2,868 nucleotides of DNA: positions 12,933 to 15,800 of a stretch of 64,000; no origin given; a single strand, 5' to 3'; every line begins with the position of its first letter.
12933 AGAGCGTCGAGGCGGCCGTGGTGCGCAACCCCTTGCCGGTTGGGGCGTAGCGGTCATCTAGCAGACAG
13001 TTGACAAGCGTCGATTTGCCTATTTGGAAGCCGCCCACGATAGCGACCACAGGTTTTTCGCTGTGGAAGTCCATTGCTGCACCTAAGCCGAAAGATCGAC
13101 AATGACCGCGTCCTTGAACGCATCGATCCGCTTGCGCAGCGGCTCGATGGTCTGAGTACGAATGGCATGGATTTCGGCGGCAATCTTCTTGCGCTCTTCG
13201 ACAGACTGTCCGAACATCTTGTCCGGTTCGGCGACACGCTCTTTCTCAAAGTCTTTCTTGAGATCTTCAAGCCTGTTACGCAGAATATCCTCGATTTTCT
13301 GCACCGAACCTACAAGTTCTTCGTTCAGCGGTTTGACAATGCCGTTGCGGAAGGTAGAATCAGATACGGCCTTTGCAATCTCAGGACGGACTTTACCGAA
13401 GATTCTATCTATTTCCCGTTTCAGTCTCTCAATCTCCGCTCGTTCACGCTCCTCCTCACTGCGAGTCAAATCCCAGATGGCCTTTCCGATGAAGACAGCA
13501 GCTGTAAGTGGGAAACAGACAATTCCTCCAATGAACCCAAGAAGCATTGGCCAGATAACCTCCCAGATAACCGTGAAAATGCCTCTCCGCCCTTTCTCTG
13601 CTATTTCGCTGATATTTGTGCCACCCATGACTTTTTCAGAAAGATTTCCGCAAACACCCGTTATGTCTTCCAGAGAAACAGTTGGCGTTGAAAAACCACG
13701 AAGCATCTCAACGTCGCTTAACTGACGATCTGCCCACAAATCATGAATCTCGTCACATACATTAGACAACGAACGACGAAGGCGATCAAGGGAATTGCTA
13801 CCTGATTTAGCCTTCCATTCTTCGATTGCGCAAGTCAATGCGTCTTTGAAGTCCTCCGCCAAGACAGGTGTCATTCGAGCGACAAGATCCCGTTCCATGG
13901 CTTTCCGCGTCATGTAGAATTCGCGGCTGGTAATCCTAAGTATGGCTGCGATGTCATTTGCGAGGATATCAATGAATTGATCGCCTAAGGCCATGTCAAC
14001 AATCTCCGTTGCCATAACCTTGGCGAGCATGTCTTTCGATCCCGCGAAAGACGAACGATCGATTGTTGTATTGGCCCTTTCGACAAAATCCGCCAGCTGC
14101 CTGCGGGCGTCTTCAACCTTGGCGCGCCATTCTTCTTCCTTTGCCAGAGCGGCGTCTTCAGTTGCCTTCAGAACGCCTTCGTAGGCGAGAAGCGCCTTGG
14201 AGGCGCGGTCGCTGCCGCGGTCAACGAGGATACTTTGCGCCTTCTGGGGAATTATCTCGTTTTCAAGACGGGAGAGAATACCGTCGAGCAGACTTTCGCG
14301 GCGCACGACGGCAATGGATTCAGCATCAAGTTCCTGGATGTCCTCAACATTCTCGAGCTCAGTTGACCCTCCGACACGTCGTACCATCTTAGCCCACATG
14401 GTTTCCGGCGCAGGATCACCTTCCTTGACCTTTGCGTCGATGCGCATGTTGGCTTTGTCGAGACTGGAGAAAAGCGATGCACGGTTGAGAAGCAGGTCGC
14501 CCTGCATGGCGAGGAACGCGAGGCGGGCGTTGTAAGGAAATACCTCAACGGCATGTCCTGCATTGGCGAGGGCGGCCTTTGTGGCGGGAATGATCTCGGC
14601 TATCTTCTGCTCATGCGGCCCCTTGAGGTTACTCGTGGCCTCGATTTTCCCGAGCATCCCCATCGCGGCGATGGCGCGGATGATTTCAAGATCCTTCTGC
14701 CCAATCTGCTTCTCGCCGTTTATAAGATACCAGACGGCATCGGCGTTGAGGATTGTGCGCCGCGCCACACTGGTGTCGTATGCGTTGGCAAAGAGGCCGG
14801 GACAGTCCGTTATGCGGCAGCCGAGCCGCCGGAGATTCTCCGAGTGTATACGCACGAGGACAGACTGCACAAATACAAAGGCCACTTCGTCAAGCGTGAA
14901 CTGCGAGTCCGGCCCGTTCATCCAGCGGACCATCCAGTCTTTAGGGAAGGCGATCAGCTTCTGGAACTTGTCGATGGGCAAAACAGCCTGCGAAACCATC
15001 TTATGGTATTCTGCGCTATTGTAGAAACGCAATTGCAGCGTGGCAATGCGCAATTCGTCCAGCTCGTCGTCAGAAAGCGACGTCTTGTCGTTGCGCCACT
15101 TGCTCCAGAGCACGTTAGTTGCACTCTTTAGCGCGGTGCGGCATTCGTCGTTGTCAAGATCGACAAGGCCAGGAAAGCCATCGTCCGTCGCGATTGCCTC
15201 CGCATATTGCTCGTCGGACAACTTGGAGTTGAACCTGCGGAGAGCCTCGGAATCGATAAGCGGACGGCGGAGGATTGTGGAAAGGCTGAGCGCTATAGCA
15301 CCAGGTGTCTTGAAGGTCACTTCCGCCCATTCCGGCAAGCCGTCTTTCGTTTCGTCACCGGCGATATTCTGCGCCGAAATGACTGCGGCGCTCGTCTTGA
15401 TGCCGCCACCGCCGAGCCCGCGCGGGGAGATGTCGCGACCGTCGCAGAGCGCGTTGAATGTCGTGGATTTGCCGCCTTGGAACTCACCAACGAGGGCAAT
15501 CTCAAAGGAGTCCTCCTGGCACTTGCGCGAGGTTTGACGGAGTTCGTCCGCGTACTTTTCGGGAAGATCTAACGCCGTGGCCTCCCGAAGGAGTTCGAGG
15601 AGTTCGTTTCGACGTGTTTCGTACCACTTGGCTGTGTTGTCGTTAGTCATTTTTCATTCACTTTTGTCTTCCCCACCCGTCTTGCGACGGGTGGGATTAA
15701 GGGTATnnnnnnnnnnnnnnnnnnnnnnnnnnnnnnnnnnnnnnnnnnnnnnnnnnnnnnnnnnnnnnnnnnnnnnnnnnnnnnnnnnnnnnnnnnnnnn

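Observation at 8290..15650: Tandem duplication of a two-gene module (large dynamin-like gene plus small GTPase), with unequal composition between copies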

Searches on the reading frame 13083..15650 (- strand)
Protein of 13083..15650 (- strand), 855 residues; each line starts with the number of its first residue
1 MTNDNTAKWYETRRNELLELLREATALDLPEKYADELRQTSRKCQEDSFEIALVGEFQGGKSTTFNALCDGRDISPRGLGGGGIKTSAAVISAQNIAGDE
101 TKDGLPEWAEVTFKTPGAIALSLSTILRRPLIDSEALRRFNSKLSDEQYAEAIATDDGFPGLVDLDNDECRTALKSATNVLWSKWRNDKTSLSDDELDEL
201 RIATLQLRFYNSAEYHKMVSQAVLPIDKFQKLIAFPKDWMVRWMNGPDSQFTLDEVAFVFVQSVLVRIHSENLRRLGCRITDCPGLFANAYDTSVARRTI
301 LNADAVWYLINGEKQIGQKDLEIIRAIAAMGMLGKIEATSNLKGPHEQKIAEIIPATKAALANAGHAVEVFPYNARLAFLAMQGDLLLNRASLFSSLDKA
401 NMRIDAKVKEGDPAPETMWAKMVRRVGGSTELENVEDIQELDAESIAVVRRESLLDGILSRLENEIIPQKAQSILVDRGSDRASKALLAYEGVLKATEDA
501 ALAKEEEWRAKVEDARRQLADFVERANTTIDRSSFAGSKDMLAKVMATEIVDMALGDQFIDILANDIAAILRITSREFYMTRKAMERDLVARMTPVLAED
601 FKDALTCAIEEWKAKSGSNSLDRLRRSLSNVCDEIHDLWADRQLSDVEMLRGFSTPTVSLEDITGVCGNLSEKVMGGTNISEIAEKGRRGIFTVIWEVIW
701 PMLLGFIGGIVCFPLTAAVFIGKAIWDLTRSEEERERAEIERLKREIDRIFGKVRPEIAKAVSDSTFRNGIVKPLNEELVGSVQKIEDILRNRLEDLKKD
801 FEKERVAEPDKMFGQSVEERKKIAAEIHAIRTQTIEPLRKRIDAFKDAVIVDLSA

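Call 6: search_protein_families(library=pfam, proteins=[window:13083-15650:-], max_evalue=0.1)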
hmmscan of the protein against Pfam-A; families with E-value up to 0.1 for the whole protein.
window:13083-15650:- (855 aa): 2 families
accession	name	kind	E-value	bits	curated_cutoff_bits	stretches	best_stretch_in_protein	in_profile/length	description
PF00350.29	Dynamin_N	-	2.4e-05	24.9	27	0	51-80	1-29/168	Dynamin family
PF01926.29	MMR_HSR1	-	5.8e-05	23.6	21.9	0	50-71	1-22/113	50S ribosome-binding GTPase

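Call 8: search_protein_families(library=padloc, proteins=[window:13083-15650:-], max_evalue=0.01)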
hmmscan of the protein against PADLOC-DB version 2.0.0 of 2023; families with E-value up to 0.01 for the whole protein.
window:13083-15650:- (855 aa): 2 families
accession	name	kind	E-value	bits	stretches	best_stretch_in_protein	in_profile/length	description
PDLC03841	LeoBC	-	1.5e-16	58.7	3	509-827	299-595/601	-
PDLC03839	LeoA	-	4.5e-14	50.4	2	3-70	7-79/559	-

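Call 10: search_protein_families(library=ncbifam, proteins=[window:13083-15650:-], max_evalue=0.01)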
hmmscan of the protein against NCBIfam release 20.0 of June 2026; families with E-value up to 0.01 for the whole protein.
window:13083-15650:- (855 aa): 3 families
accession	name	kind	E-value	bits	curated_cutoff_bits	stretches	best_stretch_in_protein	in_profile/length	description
NF052648.1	DynmDynABac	equivalog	8.5e-07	27.2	1600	1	18-129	580-682/1187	dynamin GTPase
NF041922.1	DLP_LeoA_gen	subfamily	0.00015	20.9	325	0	16-70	15-71/532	LeoA/HP0731 family dynamin-like GTPase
TIGR03594.1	GTPase_EngA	equivalog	0.0054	15.8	306.7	0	39-70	166-197/432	ribosome biogenesis GTPase Der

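Call 15: find_homologous_proteins(query=window:13083-15650:-)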
Query window:13083-15650:- (855 aa): 291 proteins with E <= 0.001 among 8000 candidates; the best 120 are listed.
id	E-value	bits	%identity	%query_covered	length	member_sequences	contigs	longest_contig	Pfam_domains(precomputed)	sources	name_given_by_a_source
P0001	0.0e+0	1808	96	100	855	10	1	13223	-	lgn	-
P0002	0.0e+0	1687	89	100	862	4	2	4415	-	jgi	-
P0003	0.0e+0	1354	71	100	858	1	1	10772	-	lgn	-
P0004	0.0e+0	1343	69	100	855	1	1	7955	PF01926.30,PF00350.30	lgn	-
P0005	0.0e+0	1336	70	100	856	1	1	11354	PF00350.30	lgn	-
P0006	0.0e+0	1321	70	100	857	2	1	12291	-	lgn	-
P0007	0.0e+0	1307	68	100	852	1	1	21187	PF00350.30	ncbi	-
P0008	0.0e+0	1267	67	100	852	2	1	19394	PF01926.30,PF00350.30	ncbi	-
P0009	0.0e+0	1258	66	100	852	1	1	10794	PF00350.30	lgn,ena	-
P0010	0.0e+0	1257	66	100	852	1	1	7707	PF00350.30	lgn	-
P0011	0.0e+0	1255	66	100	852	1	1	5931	PF00350.30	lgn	-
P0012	0.0e+0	1254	67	100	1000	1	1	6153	PF13676.12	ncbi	-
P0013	0.0e+0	1254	66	100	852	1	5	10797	PF00350.30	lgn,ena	-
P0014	0.0e+0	1253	66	100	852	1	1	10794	PF00350.30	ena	-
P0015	0.0e+0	1252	66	100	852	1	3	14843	PF00350.30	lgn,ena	-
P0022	0.0e+0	1219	64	100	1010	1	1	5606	PF01926.30,PF00350.30,PF13676.12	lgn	-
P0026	0.0e+0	1115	62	100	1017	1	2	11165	PF01582.26,PF13676.12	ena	-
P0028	0.0e+0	1094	60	99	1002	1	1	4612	PF01926.30,PF00350.30,PF13676.12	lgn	-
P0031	0.0e+0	1065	59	100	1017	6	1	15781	PF01582.26,PF13676.12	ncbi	-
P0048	5.2e-249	847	50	99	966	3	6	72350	PF08310.18,PF00350.30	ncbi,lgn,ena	-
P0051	1.1e-243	829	48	99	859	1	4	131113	PF01926.30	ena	-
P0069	4.0e-197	675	42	99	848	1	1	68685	-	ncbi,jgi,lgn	ncbi:MAG: hypothetical protein ACOX9C_01755 [Kiritimatiellia bacterium]|jgi:hypothetical protein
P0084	3.3e-169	583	38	99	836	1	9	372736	-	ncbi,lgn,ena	-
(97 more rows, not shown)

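Call 16: find_encoding_contigs(protein=P0005, flank=10000, max_places=3)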
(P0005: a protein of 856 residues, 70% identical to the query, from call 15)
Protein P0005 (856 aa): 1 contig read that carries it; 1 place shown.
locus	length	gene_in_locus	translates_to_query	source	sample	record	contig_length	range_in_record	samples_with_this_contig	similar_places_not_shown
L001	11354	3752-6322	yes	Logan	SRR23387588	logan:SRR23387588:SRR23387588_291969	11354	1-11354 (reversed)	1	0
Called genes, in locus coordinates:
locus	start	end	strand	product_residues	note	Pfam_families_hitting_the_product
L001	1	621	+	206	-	?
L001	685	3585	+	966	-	PF08310:LGFP (faint)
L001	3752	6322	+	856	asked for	PF00350:Dynamin_N (faint)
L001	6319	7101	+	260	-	PF00350:Dynamin_N (faint), PF01926:MMR_HSR1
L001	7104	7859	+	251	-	-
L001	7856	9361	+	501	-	-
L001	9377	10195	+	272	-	PF01435:Peptidase_M48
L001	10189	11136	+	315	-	PF01734:Patatin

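Call 17: find_encoding_contigs(protein=P0001, flank=10000, max_places=3)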
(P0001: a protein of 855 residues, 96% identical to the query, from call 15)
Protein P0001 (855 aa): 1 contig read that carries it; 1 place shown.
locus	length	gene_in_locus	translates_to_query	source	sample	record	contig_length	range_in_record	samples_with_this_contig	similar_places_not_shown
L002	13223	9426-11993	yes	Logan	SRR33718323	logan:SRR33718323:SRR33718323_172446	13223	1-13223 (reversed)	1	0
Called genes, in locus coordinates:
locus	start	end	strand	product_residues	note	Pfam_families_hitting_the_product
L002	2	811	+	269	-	?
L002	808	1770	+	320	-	PF00891:Methyltransf_2, PF13489:Methyltransf_23, PF01209:Ubie_methyltran (weak), PF05175:MTS (weak), PF13847:Methyltransf_31, PF08241:Methyltransf_11, PF08242:Methyltransf_12, PF13649:Methyltransf_25, +1 more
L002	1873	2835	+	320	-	PF00069:Pkinase, PF07714:PK_Tyr_Ser-Thr, PF03109:ABC1 (weak)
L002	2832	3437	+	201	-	PF04542:Sigma70_r2 (weak)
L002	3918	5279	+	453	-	PF04286:DUF445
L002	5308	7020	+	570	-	PF00350:Dynamin_N, PF01926:MMR_HSR1 (faint)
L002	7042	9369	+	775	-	-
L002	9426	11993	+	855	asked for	-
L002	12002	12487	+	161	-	PF00350:Dynamin_N (weak)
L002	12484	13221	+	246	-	?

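Call 18: find_encoding_contigs(protein=P0048, flank=10000, max_places=2)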
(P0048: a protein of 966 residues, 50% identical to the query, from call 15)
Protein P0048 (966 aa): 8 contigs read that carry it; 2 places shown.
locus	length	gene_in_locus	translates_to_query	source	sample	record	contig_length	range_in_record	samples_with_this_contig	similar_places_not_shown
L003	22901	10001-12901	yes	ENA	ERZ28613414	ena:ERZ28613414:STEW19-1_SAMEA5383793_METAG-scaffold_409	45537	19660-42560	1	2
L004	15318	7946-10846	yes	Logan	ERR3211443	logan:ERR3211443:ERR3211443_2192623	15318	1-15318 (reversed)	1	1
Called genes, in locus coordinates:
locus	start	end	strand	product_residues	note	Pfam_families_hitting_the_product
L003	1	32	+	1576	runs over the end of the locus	-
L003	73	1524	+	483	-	PF03629:SASA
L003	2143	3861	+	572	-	PF00350:Dynamin_N, PF01926:MMR_HSR1 (weak)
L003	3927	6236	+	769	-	-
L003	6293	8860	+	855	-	-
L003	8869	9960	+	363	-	PF00350:Dynamin_N, PF01926:MMR_HSR1 (weak)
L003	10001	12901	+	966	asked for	PF08310:LGFP (faint), PF00350:Dynamin_N (weak)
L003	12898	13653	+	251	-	PF00350:Dynamin_N (weak), PF01926:MMR_HSR1, PF03193:RsgA_GTPase (faint)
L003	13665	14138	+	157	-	-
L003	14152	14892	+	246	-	PF24161:CCDC39 (weak), PF25762:HAUS1 (weak), PF23649:FKBP15 (weak)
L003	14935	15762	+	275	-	PF01435:Peptidase_M48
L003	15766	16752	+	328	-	PF01734:Patatin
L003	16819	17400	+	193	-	PF15887:Peptidase_Mx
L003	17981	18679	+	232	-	PF00005:ABC_tran, PF13304:AAA_21 (faint)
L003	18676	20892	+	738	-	PF12679:ABC2_membrane_2, PF12698:ABC2_membrane_3 (weak), PF09822:ABC_transp_aux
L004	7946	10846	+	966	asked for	PF08310:LGFP (faint), PF00350:Dynamin_N (weak)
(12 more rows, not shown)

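Call 19: find_encoding_contigs(protein=P0007, flank=10000, max_places=2)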
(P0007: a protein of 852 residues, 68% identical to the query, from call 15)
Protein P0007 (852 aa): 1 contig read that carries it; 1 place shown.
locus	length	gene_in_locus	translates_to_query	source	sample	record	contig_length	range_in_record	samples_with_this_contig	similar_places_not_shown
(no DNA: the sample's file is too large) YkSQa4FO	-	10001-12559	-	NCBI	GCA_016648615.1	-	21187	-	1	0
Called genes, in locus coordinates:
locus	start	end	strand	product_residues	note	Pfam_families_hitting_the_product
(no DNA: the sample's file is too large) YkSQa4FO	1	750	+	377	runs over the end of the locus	PF00069:Pkinase, PF07714:PK_Tyr_Ser-Thr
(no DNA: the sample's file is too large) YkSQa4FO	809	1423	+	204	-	PF04542:Sigma70_r2 (weak)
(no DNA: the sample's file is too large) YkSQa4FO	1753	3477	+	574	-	PF00350:Dynamin_N, PF01926:MMR_HSR1 (weak)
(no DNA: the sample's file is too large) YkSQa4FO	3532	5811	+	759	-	-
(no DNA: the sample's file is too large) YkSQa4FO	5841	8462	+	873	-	PF01926:MMR_HSR1 (faint)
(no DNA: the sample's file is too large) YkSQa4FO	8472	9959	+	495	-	PF00350:Dynamin_N, PF01926:MMR_HSR1 (weak)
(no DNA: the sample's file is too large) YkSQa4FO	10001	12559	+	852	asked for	PF00350:Dynamin_N (weak)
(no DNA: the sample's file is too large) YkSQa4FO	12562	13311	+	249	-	PF00350:Dynamin_N (faint), PF01926:MMR_HSR1, PF03193:RsgA_GTPase (weak)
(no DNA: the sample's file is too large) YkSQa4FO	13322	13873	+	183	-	-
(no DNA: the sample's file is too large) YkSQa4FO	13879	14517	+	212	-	-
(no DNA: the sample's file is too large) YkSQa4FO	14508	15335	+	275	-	PF01435:Peptidase_M48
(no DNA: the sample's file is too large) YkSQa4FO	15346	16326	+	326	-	PF01734:Patatin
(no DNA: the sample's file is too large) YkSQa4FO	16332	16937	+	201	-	PF15887:Peptidase_Mx (weak)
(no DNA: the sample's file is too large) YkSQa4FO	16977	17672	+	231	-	-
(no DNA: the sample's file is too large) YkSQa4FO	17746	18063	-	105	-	PF00248:Aldo_ket_red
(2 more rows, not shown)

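Call 20: find_encoding_contigs(protein=P0031, flank=10000, max_places=2)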
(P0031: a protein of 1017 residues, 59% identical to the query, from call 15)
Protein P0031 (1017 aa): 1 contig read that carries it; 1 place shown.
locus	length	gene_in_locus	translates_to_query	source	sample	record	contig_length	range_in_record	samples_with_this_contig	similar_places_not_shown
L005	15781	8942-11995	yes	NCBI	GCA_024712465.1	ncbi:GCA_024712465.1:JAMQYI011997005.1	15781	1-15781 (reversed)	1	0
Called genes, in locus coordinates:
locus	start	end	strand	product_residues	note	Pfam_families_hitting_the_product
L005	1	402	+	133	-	?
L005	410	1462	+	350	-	PF00069:Pkinase, PF01636:APH (faint), PF07714:PK_Tyr_Ser-Thr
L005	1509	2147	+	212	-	-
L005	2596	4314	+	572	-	PF00350:Dynamin_N, PF01926:MMR_HSR1 (weak)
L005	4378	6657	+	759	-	-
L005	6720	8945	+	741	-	-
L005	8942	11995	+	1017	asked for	PF01582:TIR (weak), PF13676:TIR_2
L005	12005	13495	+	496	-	PF00350:Dynamin_N, PF01926:MMR_HSR1 (weak)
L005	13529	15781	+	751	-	?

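Call 25: find_related_loci(query=A1, collection=genome_contigs, flank=10000)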
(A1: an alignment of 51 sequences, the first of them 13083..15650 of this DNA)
Query A1 (855 aa) in genome_contigs; peptide patterns used: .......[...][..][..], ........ (x = any residue, [..] = any of these).
46 stretches matched a pattern; 15 encode a relative of the query (tblastn E <= 1e-3); 15 distinct loci.
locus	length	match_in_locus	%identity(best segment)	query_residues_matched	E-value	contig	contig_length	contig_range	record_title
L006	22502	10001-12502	50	7-855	0e+0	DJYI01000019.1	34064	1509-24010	MAG TPA_asm: Verrucomicrobia bacterium UBA6982 UBA6982_contig_16375, whole genome shotgun sequence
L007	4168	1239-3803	47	5-846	0e+0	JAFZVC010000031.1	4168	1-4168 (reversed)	MAG: Spirochaetaceae bacterium isolate RGIG8125 Water_buffalos_Rumen-3__c565133, whole genome shotgun sequence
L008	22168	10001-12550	48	5-846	0e+0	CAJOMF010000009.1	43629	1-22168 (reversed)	uncultured bacterium isolate Reindeer_2_mag_13 genome assembly, contig: scaffold_405, whole genome shotgun sequence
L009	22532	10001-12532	42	5-853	0e+0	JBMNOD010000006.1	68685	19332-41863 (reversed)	MAG: Kiritimatiellia bacterium isolate SBF912SR1HQ0027 scaffold_1018_c1, whole genome shotgun sequence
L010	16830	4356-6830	39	7-855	0e+0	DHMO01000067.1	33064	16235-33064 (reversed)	MAG TPA_asm: Lentisphaeria bacterium UBA4640 UBA4640_contig_61, whole genome shotgun sequence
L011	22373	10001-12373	39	5-849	2e-163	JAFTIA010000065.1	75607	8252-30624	MAG: Lentisphaeria bacterium isolate RGIG3837 Roe_deer_Cecum-1__c365472, whole genome shotgun sequence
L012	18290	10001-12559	36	7-849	3e-154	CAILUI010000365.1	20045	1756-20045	MAG: uncultured Victivallales bacterium isolate Loclat_bin-09902 genome assembly, contig: bin-09902:365/466, whole genom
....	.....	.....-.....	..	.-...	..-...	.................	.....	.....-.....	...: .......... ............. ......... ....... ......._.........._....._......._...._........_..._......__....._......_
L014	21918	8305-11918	32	34-487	3e-45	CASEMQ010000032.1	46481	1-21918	uncultured Lentisphaeraceae bacterium isolate SI.A14.metabat-bins.110 genome assembly, contig: SI.A14.metabat-bins.110.f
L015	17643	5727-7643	24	11-666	7e-38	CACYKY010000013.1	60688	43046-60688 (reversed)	MAG: uncultured Bacteroidetes bacterium isolate RUG12038 genome assembly, contig: RUG12038_asm_13, whole genome shotgun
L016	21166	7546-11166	29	34-344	3e-32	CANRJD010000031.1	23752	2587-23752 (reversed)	MAG: uncultured Akkermansia sp. isolate Lapin-024__bin76 genome assembly, contig: Lapin-024__NODE_2739_length_23752_cov_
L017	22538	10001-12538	27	2-416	8e-27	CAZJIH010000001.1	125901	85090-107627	MAG TPA_asm: uncultured Akkermansia sp. isolate SRP314395_co1_71 genome assembly, contig: NODE_43_length_125901_cov_227.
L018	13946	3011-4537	24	16-568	4e-27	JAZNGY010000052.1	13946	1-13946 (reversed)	MAG: Akkermansia sp. isolate T1900044698_TS20190164.MAGScoT_cleanbin_000009 SGB_1788_k141_2284466, whole genome shotgun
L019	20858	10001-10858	29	42-344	2e-26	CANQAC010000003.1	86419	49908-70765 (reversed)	MAG: uncultured Akkermansia sp. isolate Lapin-001__bin87 genome assembly, contig: Lapin-001__NODE_389_length_86419_cov_1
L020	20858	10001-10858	28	42-344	1e-25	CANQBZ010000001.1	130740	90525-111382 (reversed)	MAG: uncultured Akkermansia sp. isolate Lapin-003-2__bin78 genome assembly, contig: Lapin-003-2__NODE_96_length_130740_c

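Call 41: predict_structure(alignment_id=A1)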
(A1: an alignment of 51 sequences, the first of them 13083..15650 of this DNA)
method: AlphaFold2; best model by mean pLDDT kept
length: 855 residues; sequences in the alignment: 51
mean_pLDDT: 81.7   pTM: 0.61
mean pLDDT of the five models: 81.7, 80.0, 78.4, 78.1, 77.7
residues with pLDDT >= 90: 226; 70-90: 505; 50-70: 104; < 50: 20
segments of 3 or more residues with pLDDT < 50: 1-3, 79-81, 679-687
pLDDT, mean of each block of 10 residues (from residue 1): 64 85 88 81 69 80 91 68 63 82 88 91 90 90 90 86 93 94 92 87 93 92 85 79 89 89 89 81 77 82 84 85 81 80 91 91 83 94 94 85 86 93 94 94 96 89 75 82 88 86 85 90 90 82 87 84 80 71 69 72 77 67 83 89 83 77 69 58 48 56 53 51 53 58 73 78 78 84 87 88 84 82 89 93 93 81
secondary structure, 60 per line:
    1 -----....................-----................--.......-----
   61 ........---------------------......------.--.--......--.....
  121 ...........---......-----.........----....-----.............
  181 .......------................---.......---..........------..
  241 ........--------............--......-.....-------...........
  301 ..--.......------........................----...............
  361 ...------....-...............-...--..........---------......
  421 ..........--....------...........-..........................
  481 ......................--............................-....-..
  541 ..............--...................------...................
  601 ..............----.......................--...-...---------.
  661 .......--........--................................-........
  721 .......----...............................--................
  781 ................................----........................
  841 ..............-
elements in order (helices of 4 or more, strands of 3 or more residues): H6-25 H31-46 E49-55 H61-68 E90-95 E108-113 H116-131 H135-140 H146-154 H159-162 H168-187 H194-209 H213-219 E223-225 H226-232 H239-248 H257-260 E261-268 H271-276 E278-282 H290-302 E305-311 H318-335 E336-341 H346-363 E370-373 H375-389 H396-405 H415-430 H433-436 H443-453 H455-502 H505-532 H534-537 H539-554 H557-575 H582-614 H619-641 H660-667 H670-677 H680-711 H713-727 H732-762 H765-812 H817-854
